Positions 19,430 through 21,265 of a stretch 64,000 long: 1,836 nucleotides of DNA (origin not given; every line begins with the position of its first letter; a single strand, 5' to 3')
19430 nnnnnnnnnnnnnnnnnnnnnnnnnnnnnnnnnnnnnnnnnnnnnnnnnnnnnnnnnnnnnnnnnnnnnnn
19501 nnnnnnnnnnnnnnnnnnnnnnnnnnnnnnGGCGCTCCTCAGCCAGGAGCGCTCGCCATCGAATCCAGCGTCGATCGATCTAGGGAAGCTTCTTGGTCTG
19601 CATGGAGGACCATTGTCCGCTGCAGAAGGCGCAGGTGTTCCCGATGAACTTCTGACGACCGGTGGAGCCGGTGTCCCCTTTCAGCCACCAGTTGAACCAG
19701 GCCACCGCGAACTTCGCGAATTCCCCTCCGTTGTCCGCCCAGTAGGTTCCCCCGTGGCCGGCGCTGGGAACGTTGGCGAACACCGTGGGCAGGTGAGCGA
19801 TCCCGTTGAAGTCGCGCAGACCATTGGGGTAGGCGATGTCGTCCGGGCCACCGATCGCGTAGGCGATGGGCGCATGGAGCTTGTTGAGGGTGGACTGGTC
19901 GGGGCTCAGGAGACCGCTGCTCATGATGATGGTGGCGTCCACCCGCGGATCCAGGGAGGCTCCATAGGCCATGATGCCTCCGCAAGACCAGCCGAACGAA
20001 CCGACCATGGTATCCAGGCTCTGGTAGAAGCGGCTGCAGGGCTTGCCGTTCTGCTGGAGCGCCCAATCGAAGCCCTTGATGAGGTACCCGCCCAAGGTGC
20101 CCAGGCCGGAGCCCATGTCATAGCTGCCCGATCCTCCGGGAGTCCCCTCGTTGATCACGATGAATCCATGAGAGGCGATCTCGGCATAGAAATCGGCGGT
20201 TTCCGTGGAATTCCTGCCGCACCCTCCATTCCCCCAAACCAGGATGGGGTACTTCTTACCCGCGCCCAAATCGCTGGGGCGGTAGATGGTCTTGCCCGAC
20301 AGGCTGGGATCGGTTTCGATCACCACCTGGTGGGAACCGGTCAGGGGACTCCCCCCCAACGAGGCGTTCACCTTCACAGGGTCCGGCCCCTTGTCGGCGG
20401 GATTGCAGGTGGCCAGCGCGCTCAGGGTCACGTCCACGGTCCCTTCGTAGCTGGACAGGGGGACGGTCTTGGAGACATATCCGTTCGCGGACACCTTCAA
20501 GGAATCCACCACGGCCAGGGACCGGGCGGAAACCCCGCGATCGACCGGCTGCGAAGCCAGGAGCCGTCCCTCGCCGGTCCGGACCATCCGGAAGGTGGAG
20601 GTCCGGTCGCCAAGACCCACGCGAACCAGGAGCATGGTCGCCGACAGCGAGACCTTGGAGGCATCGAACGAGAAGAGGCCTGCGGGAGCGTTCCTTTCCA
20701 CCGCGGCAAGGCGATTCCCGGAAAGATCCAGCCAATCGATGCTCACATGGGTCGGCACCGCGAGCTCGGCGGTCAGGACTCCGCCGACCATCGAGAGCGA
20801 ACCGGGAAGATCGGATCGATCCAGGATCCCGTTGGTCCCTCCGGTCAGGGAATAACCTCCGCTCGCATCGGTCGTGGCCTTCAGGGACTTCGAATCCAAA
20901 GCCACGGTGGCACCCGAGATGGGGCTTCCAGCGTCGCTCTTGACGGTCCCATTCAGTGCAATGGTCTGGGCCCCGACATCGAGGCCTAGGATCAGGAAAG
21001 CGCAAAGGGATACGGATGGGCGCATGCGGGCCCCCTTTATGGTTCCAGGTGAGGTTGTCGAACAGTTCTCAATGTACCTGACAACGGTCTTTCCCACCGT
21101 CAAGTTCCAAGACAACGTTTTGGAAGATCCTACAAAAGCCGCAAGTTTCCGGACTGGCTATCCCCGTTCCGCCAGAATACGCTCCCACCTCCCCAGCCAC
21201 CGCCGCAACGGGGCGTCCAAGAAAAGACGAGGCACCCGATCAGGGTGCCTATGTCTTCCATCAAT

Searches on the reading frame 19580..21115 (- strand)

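Call 12: search_protein_families(library=pfam, proteins=[window:19580-21115:-], max_evalue=0.001)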
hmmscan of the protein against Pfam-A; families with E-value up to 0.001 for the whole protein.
window:19580-21115:- (511 aa): 3 families
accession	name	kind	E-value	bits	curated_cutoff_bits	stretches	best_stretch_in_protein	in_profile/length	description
PF13620.12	CarboxypepD_reg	-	1.8e-07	31.8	32.3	1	54-92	2-44/82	Carboxypeptidase regulatory-like domain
PF12740.14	PETase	-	1.2e-06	28.6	28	1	236-483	3-238/263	PET hydrolase-like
PF13715.12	CarbopepD_reg_2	-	1.8e-05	25.1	32.2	1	55-92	2-40/88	CarboxypepD_reg-like domain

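Call 14: search_protein_families(library=ncbifam, proteins=[window:19580-21115:-], max_evalue=1)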
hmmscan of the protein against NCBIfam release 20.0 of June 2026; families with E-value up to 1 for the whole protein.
window:19580-21115:- (511 aa): 2 families
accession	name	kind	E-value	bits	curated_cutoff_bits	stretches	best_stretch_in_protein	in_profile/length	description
TIGR04056.1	OMP_RagA_SusC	subfamily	0.0046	15.3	368.25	1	54-98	3-47/981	SusC/RagA family TonB-linked outer membrane protein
NF033510.3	Ca_tandemer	repeat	0.19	12.2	50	1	49-91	30-68/96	Ca2+-stabilized repeat-containing adhesin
